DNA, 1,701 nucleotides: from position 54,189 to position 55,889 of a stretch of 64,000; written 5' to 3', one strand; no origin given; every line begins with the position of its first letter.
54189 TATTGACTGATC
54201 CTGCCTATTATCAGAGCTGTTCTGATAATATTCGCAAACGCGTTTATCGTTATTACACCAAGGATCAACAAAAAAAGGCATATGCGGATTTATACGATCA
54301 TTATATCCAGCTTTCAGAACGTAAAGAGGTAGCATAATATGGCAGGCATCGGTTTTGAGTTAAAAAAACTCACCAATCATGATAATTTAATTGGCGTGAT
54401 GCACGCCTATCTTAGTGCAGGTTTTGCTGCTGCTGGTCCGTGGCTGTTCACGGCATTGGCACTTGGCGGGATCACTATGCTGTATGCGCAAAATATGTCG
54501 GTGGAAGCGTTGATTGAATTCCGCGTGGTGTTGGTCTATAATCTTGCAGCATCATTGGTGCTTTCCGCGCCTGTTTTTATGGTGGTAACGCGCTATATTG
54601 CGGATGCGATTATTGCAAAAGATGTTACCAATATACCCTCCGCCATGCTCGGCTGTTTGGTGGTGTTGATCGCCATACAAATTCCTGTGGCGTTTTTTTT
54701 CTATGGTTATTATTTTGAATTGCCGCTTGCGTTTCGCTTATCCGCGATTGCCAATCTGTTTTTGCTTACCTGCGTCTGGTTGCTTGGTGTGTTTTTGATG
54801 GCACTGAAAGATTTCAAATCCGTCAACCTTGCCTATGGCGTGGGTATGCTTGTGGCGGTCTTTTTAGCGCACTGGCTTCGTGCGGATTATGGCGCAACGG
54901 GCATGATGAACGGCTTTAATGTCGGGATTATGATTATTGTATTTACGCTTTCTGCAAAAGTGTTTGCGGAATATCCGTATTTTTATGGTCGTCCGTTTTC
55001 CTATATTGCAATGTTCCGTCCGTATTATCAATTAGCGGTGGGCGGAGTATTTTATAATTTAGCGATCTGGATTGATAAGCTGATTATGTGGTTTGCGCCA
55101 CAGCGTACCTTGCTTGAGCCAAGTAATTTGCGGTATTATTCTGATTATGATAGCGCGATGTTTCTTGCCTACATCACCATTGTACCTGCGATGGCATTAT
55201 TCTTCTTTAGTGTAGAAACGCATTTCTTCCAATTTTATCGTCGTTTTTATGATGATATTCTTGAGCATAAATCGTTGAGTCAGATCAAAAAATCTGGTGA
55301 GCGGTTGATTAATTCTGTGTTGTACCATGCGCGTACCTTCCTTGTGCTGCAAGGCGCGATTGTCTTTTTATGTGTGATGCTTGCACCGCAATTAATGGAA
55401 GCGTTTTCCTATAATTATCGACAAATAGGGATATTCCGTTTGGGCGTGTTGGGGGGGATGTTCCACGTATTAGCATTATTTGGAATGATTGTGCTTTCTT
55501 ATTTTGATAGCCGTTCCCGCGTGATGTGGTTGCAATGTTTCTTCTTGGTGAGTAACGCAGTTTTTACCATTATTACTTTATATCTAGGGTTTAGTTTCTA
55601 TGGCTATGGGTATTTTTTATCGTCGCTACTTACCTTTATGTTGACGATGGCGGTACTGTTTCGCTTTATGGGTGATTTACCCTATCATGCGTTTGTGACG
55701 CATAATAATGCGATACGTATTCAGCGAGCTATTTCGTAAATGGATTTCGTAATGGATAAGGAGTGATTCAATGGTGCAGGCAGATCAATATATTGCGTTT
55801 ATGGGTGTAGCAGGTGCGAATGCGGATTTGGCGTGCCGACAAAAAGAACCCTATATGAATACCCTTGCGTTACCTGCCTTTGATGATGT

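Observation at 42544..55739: Pel-type exopolysaccharide locus with split PelA, no PelC and an enlarged PelB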

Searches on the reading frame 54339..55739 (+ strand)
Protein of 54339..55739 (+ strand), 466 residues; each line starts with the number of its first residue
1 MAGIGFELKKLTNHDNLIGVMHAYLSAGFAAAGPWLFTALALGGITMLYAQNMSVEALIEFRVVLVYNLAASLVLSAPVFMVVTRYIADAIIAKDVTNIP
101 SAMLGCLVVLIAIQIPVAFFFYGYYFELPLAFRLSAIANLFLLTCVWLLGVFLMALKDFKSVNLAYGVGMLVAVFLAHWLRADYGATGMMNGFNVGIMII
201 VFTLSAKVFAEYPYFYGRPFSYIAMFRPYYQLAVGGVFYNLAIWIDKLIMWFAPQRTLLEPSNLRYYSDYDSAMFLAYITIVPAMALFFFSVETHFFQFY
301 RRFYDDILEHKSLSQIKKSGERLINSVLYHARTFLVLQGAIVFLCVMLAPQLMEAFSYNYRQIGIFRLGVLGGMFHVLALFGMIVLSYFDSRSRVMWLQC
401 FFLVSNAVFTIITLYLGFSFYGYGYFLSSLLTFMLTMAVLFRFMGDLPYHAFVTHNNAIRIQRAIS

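Call 3: search_protein_families(library=pfam, proteins=[window:54339-55739:+], max_evalue=0.01)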
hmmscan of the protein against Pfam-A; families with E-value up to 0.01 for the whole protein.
window:54339-55739:+ (466 aa): 1 family
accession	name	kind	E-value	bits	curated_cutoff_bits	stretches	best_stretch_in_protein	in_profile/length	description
PF16933.10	PelG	-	1.6e-112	377.1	29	1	1-452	1-452/452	Putative exopolysaccharide Exporter (EPS-E)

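Call 4: search_protein_families(library=ncbifam, proteins=[window:54339-55739:+], max_evalue=0.01)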
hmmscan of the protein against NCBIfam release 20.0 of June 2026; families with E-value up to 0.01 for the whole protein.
window:54339-55739:+ (466 aa): 0 families

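Call 14: find_related_loci(query=window:54339-55739:+, collection=genome_contigs, flank=10000)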
Query window:54339-55739:+ (466 aa) in genome_contigs; peptide patterns used: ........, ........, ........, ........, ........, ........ (x = any residue, [..] = any of these).
74 stretches matched a pattern; 9 encode a relative of the query (tblastn E <= 1e-3); 9 distinct loci.
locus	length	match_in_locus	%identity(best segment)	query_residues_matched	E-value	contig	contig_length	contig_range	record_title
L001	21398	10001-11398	98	1-466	0e+0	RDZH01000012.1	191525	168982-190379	MAG: Alphaproteobacteria bacterium isolate PH2015_06S_46_36 PH2015_06S_scaffold_17, whole genome shotgun sequence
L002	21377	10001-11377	74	1-460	0e+0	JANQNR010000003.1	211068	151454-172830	MAG: Rickettsiales bacterium isolate IP29b_bin.103 k99_1751696, whole genome shotgun sequence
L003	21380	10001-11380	72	1-461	0e+0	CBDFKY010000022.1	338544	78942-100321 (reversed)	MAG: Rickettsiales bacterium isolate 452c8e60-cd1a-43e2-b0eb-1099bad166f7 genome assembly, contig: contig_22, whole geno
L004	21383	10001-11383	68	1-462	0e+0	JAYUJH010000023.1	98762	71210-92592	MAG: Alphaproteobacteria bacterium isolate GFS_8951 GFS_8951_22, whole genome shotgun sequence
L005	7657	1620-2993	37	1-459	2e-99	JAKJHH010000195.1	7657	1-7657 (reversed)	MAG: Verrucomicrobia bacterium isolate UR.bin179 NODE_195_length_7657_cov_2.464116, whole genome shotgun sequence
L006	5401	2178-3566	35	1-462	5e-94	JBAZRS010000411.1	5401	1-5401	MAG: Victivallales bacterium isolate SO_2017_GW1_153 NODE_58031_length_5401_cov_0.881873_OW334_2017, whole genome shotgu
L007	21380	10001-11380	31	1-460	1e-57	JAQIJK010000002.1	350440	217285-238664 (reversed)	MAG: Methylobacterium frigidaeris isolate bin19 tig00000258, whole genome shotgun sequence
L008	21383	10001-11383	32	1-463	6e-64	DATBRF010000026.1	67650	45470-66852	MAG TPA_asm: Methylocystis sp. isolate SMAG_U4122 k141_923493, whole genome shotgun sequence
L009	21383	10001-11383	31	1-457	2e-61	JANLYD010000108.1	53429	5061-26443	MAG: Hyphomicrobiaceae bacterium isolate OTE_14_metabat.410 OTE_14_k141_562492, whole genome shotgun sequence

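Call 21: search_dna_similar(query=window:54339-55739:+, collection=plasmids, mode=protein, max_rows=15)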
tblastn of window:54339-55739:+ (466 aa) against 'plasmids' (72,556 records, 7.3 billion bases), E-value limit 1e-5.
Records with a match: 29; places in all: 29; records where one place covers at least 80% of the query: 24.
Best place of each record, by identity: <60% 29.
By first word of the organism name: Caballeronia 4; Burkholderia 4; Cupriavidus 4; Azospirillum 3; Sulfitobacter 3; Cereibacter 3; Cetobacterium 2; Azonexus 1; Ralstonia 1; Paraburkholderia 1; and 3 more.
By predicted mobility (MOB-suite, as given by PLSDB): non-mobilizable 24; mobilizable 4; conjugative 1.
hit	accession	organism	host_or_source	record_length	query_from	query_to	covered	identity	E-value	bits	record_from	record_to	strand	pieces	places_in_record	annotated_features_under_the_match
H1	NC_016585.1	Azospirillum lipoferum 4B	-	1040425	1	460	99%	44.3%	5e-107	355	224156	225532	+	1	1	none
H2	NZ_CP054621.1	Azospirillum oryzae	cell culture,soil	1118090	1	460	99%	44.1%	6e-107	355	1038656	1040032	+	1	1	record has no annotation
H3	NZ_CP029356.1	Azospirillum thermophilum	cell culture,hot spring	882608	1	460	99%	42.0%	7e-99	332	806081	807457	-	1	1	pelG: exopolysaccharide Pel transporter PelG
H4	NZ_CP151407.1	Azonexus hydrophilus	metagenomic assembly,groundwater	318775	1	455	98%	30.5%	4e-49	187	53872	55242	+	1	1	pelG: exopolysaccharide Pel transporter PelG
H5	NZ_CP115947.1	Ralstonia solanacearum MolK2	Musa sp.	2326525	1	452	97%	29.7%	3e-34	144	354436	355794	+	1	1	record has no annotation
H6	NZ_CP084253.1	Caballeronia sp. Sq4a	Anasa tristis,Cell culture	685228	1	413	89%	29.0%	5e-40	161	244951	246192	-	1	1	pelG: exopolysaccharide Pel transporter PelG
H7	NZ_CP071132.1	Caballeronia sp. M1242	Homo sapiens,ETA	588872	1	413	89%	29.0%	5e-40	161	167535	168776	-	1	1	pelG: exopolysaccharide Pel transporter PelG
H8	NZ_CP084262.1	Caballeronia sp. SL2Y3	Jalysus wickhami,Cell culture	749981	1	413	89%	29.0%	1e-39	159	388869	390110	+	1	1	pelG: exopolysaccharide Pel transporter PelG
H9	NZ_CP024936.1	Paraburkholderia graminis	soil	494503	1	413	89%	28.7%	4e-43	170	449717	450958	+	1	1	pelG: exopolysaccharide Pel transporter PelG | pelF: GT4 family glycosyltransferase PelF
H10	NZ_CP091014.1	Burkholderia cenocepacia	-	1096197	1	413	89%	28.5%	9e-37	151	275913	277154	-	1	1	none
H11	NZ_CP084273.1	Caballeronia grimmiae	Leptoglossus zonatus,Cell culture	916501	1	413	89%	28.4%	1e-40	163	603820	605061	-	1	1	pelG: exopolysaccharide Pel transporter PelG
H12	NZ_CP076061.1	Cupriavidus sp. EM10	Pure-cultured cell,sewage water sludge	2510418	1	413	89%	28.2%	8e-39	157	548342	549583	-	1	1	none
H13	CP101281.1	Burkholderia sp. FXe9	bacteria,soil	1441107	1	413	89%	28.1%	1e-35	148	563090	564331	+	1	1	pelG: exopolysaccharide Pel transporter PelG | pelF: GT4 family glycosyltransferase PelF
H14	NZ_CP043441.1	Cupriavidus campinensis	cell culture,soil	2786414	1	413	89%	28.0%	3e-38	155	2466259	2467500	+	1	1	none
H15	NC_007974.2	Cupriavidus metallidurans CH34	-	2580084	1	413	89%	27.4%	3e-39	159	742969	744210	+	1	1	none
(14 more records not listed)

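Call 22: get_annotated_region(hit=H3, flank=15000)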
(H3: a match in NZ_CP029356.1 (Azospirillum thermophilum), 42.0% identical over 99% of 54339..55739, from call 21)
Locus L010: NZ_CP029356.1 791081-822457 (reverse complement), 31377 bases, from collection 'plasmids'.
description: Azospirillum thermophilum strain CFH 70021 plasmid unnamed1
organism: Azospirillum thermophilum (NCBI taxid 2202148)
taxonomy: Bacteria; Pseudomonadota; Alphaproteobacteria; Rhodospirillales; Azospirillaceae; Azospirillum; Azospirillum thermophilum
host: -; source: cell culture,hot spring; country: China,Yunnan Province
typing (MOB-suite, as given by PLSDB): non-mobilizable
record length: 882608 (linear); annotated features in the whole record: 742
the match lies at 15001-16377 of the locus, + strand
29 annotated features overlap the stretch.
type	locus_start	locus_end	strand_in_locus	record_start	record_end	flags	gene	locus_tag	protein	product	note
CDS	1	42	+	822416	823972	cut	-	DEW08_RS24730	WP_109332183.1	HAMP domain-containing sensor histidine kinase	GO:0007165 - signal transduction [Evidence IEA]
CDS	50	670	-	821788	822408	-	-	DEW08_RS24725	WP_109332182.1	glutathione S-transferase family protein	GO:0006749 - glutathione metabolic process [Evidence IEA]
CDS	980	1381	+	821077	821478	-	-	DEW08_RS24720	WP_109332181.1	response regulator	GO:0000160 - phosphorelay signal transduction system [Evidence IEA]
CDS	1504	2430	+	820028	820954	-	-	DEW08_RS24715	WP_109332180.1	NAD-dependent epimerase/dehydratase family protein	-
CDS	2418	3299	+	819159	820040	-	-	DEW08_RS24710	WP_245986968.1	endo alpha-1,4 polygalactosaminidase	-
CDS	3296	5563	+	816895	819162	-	-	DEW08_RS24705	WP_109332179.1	hypothetical protein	-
CDS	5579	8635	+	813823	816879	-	-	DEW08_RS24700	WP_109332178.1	tetratricopeptide repeat protein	-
CDS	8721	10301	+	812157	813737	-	-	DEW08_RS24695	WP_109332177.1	tetratricopeptide repeat protein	-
CDS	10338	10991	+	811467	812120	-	-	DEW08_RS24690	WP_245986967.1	GNA1162 family protein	-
CDS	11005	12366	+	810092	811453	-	-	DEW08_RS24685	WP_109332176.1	GAF domain-containing protein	-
CDS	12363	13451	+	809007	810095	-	-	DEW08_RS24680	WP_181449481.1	hypothetical protein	-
CDS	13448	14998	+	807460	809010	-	pelF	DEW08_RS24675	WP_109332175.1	GT4 family glycosyltransferase PelF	-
CDS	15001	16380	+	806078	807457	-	pelG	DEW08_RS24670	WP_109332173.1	exopolysaccharide Pel transporter PelG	-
CDS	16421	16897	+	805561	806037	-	-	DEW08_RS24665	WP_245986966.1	hypothetical protein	-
CDS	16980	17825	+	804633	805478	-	-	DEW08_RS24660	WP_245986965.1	hypothetical protein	-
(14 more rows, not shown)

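Call 23: get_annotated_region(hit=H9, flank=13000)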
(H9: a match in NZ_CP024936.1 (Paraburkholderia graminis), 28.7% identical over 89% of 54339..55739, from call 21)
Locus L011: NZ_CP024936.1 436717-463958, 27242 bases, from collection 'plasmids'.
description: Paraburkholderia graminis strain PHS1 plasmid pPHS1_P, complete sequence
organism: Paraburkholderia graminis (NCBI taxid 60548)
taxonomy: Bacteria; Pseudomonadota; Betaproteobacteria; Burkholderiales; Burkholderiaceae; Paraburkholderia; Paraburkholderia graminis
host: -; source: soil; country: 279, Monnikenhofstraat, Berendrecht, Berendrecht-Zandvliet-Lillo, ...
typing (MOB-suite, as given by PLSDB): conjugative; relaxase MOBP; mating-pair formation MPF_F
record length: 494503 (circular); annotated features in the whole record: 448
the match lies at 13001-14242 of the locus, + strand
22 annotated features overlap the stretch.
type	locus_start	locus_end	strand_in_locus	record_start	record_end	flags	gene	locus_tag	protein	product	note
CDS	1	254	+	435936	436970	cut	-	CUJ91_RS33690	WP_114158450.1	response regulator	GO:0000160 - phosphorelay signal transduction system [Evidence IEA]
CDS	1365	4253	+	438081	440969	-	-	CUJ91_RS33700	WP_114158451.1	sugar ABC transporter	-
CDS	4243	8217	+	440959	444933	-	-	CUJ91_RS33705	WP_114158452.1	tetratricopeptide repeat protein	-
CDS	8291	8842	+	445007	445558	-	-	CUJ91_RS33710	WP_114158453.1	penicillin-binding protein activator LpoB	-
CDS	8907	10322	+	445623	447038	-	-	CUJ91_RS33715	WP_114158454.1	PelD GGDEF domain-containing protein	-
CDS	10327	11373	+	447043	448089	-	-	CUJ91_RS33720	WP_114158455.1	hypothetical protein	-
CDS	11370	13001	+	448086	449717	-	pelF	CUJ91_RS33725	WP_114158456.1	GT4 family glycosyltransferase PelF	-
CDS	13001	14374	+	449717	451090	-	pelG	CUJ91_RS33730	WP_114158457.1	exopolysaccharide Pel transporter PelG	-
CDS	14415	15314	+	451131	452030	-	-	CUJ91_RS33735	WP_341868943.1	endo alpha-1,4 polygalactosaminidase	-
CDS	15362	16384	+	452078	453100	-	galE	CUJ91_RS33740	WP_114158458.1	UDP-glucose 4-epimerase GalE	GO:0006012 - galactose metabolic process [Evidence IEA]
CDS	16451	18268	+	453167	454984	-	glmS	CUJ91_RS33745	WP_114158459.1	glutamine--fructose-6-phosphate transaminase (isomerizing)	GO:0006040 - amino sugar metabolic process [Evidence IEA]; GO:0009252 - peptidoglycan biosynthetic process [Evidence ...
CDS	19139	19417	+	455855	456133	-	-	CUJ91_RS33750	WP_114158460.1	HU family DNA-binding protein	GO:0030261 - chromosome condensation [Evidence IEA]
CDS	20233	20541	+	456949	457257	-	-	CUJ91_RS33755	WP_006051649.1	type II toxin-antitoxin system RelB/DinJ family antitoxin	-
CDS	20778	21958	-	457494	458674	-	-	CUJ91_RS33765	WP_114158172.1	IS3 family transposase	-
CDS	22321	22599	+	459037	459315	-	-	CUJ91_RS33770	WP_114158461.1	HU family DNA-binding protein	GO:0030261 - chromosome condensation [Evidence IEA]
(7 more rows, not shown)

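Call 49: search_dna_similar(query=window:54339-55739:+, collection=plasmids, mode=protein, max_rows=30)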
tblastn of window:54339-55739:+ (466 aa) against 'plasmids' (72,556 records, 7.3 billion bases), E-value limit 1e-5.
Records with a match: 29; places in all: 29; records where one place covers at least 80% of the query: 24.
Best place of each record, by identity: <60% 29.
By first word of the organism name: Caballeronia 4; Burkholderia 4; Cupriavidus 4; Azospirillum 3; Sulfitobacter 3; Cereibacter 3; Cetobacterium 2; Azonexus 1; Ralstonia 1; Paraburkholderia 1; and 3 more.
By predicted mobility (MOB-suite, as given by PLSDB): non-mobilizable 24; mobilizable 4; conjugative 1.
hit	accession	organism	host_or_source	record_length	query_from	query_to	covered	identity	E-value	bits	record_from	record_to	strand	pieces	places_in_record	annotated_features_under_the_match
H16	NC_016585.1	Azospirillum lipoferum 4B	-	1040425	1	460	99%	44.3%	5e-107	355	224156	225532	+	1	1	none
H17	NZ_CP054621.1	Azospirillum oryzae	cell culture,soil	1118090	1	460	99%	44.1%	6e-107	355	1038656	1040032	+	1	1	record has no annotation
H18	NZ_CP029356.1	Azospirillum thermophilum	cell culture,hot spring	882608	1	460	99%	42.0%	7e-99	332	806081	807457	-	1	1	pelG: exopolysaccharide Pel transporter PelG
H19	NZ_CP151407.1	Azonexus hydrophilus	metagenomic assembly,groundwater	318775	1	455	98%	30.5%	4e-49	187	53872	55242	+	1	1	pelG: exopolysaccharide Pel transporter PelG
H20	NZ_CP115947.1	Ralstonia solanacearum MolK2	Musa sp.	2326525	1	452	97%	29.7%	3e-34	144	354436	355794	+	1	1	record has no annotation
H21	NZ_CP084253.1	Caballeronia sp. Sq4a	Anasa tristis,Cell culture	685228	1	413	89%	29.0%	5e-40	161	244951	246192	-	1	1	pelG: exopolysaccharide Pel transporter PelG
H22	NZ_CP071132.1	Caballeronia sp. M1242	Homo sapiens,ETA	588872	1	413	89%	29.0%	5e-40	161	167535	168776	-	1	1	pelG: exopolysaccharide Pel transporter PelG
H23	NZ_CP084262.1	Caballeronia sp. SL2Y3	Jalysus wickhami,Cell culture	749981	1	413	89%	29.0%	1e-39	159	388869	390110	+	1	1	pelG: exopolysaccharide Pel transporter PelG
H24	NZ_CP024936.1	Paraburkholderia graminis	soil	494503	1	413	89%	28.7%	4e-43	170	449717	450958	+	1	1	pelG: exopolysaccharide Pel transporter PelG | pelF: GT4 family glycosyltransferase PelF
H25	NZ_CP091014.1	Burkholderia cenocepacia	-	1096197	1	413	89%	28.5%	9e-37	151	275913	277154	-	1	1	none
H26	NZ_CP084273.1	Caballeronia grimmiae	Leptoglossus zonatus,Cell culture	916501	1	413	89%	28.4%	1e-40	163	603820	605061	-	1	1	pelG: exopolysaccharide Pel transporter PelG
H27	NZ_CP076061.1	Cupriavidus sp. EM10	Pure-cultured cell,sewage water sludge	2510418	1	413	89%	28.2%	8e-39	157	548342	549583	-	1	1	none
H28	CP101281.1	Burkholderia sp. FXe9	bacteria,soil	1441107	1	413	89%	28.1%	1e-35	148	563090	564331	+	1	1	pelG: exopolysaccharide Pel transporter PelG | pelF: GT4 family glycosyltransferase PelF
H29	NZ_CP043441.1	Cupriavidus campinensis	cell culture,soil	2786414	1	413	89%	28.0%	3e-38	155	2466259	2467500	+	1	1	none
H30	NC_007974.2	Cupriavidus metallidurans CH34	-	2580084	1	413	89%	27.4%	3e-39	159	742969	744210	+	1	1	none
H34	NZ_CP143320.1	Cetobacterium somerae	intestine of Yellow Catfish,pure culture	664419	1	462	99%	24.0%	7e-21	103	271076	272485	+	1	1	pelG: exopolysaccharide Pel transporter PelG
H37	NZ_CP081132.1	Sulfitobacter sp. W074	-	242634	17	412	85%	24.4%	3e-11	73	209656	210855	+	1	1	pelG: exopolysaccharide Pel transporter PelG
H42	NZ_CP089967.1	Cereibacter azotoformans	Owen's River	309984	231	370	30%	29.8%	4e-11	73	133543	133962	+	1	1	pelG: exopolysaccharide Pel transporter PelG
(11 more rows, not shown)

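Call 50: get_annotated_region(hit=H37, flank=12000)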
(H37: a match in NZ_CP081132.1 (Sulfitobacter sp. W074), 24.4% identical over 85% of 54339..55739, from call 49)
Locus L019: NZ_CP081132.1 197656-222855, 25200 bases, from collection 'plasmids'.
description: Sulfitobacter sp. W074 plasmid unnamed2, complete sequence
organism: Sulfitobacter sp. W074 (NCBI taxid 2867026)
taxonomy: Bacteria; Pseudomonadota; Alphaproteobacteria; Rhodobacterales; Roseobacteraceae; Sulfitobacter; Sulfitobacter sp. W074
host: -; source: -; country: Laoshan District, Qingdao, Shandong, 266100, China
typing (MOB-suite, as given by PLSDB): non-mobilizable
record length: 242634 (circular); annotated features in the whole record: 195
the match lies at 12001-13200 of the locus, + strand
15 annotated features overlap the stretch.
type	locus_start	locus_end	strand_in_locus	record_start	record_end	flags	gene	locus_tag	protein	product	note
CDS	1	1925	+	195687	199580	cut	-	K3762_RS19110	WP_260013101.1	hypothetical protein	-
CDS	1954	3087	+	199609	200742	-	galE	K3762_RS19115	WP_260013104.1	UDP-glucose 4-epimerase GalE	GO:0006012 - galactose metabolic process [Evidence IEA]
CDS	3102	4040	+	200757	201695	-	-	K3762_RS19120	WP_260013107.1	endo alpha-1,4 polygalactosaminidase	-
CDS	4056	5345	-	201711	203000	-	-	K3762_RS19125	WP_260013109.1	hypothetical protein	-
CDS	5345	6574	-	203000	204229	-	-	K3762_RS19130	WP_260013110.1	hypothetical protein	-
CDS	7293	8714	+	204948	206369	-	-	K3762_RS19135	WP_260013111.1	polysaccharide biosynthesis/export family protein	GO:0015774 - polysaccharide transport [Evidence IEA]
CDS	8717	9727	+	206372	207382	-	-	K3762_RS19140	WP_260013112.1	hypothetical protein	-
CDS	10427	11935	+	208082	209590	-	pelF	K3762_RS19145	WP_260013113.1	GT4 family glycosyltransferase PelF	-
CDS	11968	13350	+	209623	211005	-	pelG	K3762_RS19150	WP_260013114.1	exopolysaccharide Pel transporter PelG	-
CDS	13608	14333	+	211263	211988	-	-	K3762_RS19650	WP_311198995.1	response regulator transcription factor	GO:0000160 - phosphorelay signal transduction system [Evidence IEA]; GO:0006355 - regulation of DNA-templated ...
CDS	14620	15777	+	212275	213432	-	-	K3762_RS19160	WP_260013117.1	LuxR C-terminal-related transcriptional regulator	GO:0006355 - regulation of DNA-templated transcription [Evidence IEA]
CDS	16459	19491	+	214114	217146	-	-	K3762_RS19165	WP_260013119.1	DUF4214 domain-containing protein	-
CDS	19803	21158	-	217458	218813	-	-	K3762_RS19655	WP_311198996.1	DUF4214 domain-containing protein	-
CDS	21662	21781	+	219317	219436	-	-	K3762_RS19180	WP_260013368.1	cytochrome c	-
CDS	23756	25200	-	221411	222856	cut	-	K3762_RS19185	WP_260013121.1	mannose-1-phosphate guanylyltransferase/mannose-6-phosphate isomerase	GO:0009103 - lipopolysaccharide biosynthetic process [Evidence IEA]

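Call 51: get_annotated_region(hit=H34, flank=12000)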
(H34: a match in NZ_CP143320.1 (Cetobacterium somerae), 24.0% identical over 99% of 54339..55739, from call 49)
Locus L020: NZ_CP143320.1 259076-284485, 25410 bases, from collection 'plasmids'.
description: Cetobacterium somerae strain ceto plasmid p1, complete sequence
organism: Cetobacterium somerae (NCBI taxid 188913)
taxonomy: Bacteria; Fusobacteriota; Fusobacteriia; Fusobacteriales; Fusobacteriaceae; Cetobacterium; Cetobacterium somerae
host: -; source: intestine of Yellow Catfish,pure culture; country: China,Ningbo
typing (MOB-suite, as given by PLSDB): non-mobilizable
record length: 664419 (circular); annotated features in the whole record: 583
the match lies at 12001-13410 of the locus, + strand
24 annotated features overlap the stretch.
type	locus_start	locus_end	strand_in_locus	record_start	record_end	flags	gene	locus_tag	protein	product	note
CDS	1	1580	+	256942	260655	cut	-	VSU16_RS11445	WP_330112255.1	glycoside hydrolase family 2 TIM barrel-domain containing protein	GO:0005975 - carbohydrate metabolic process [Evidence IEA]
CDS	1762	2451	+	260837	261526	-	-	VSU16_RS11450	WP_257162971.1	septum site-determining protein MinC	GO:0000902 - cell morphogenesis [Evidence IEA]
CDS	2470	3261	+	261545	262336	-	minD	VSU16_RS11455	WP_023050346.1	septum site-determining protein MinD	GO:0000918 - division septum site selection [Evidence IEA]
CDS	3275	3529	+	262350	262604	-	minE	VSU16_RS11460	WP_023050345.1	cell division topological specificity factor MinE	GO:0000910 - cytokinesis [Evidence IEA]; GO:0000918 - division septum site selection [Evidence IEA]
CDS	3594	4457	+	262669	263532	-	-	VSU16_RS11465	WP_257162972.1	DMT family transporter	GO:0055085 - transmembrane transport [Evidence IEA]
CDS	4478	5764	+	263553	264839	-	-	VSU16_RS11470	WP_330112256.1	4Fe-4S dicluster-binding protein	-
CDS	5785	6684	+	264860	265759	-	-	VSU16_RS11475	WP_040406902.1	endo alpha-1,4 polygalactosaminidase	-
CDS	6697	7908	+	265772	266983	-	-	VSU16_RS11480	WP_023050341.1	GAF domain-containing protein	-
CDS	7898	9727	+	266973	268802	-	-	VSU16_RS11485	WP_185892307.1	DUF2194 domain-containing protein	-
CDS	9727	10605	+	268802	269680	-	-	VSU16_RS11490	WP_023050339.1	hypothetical protein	-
CDS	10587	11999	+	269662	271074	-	pelF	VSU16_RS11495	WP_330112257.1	GT4 family glycosyltransferase PelF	-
CDS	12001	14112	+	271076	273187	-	pelG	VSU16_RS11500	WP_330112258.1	exopolysaccharide Pel transporter PelG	-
CDS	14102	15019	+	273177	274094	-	-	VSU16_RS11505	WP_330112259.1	hypothetical protein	-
CDS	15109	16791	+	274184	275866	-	-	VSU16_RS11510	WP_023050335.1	FAD-binding protein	-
CDS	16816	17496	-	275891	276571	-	-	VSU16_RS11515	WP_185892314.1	dipeptide/oligopeptide/nickel ABC transporter ATP-binding protein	-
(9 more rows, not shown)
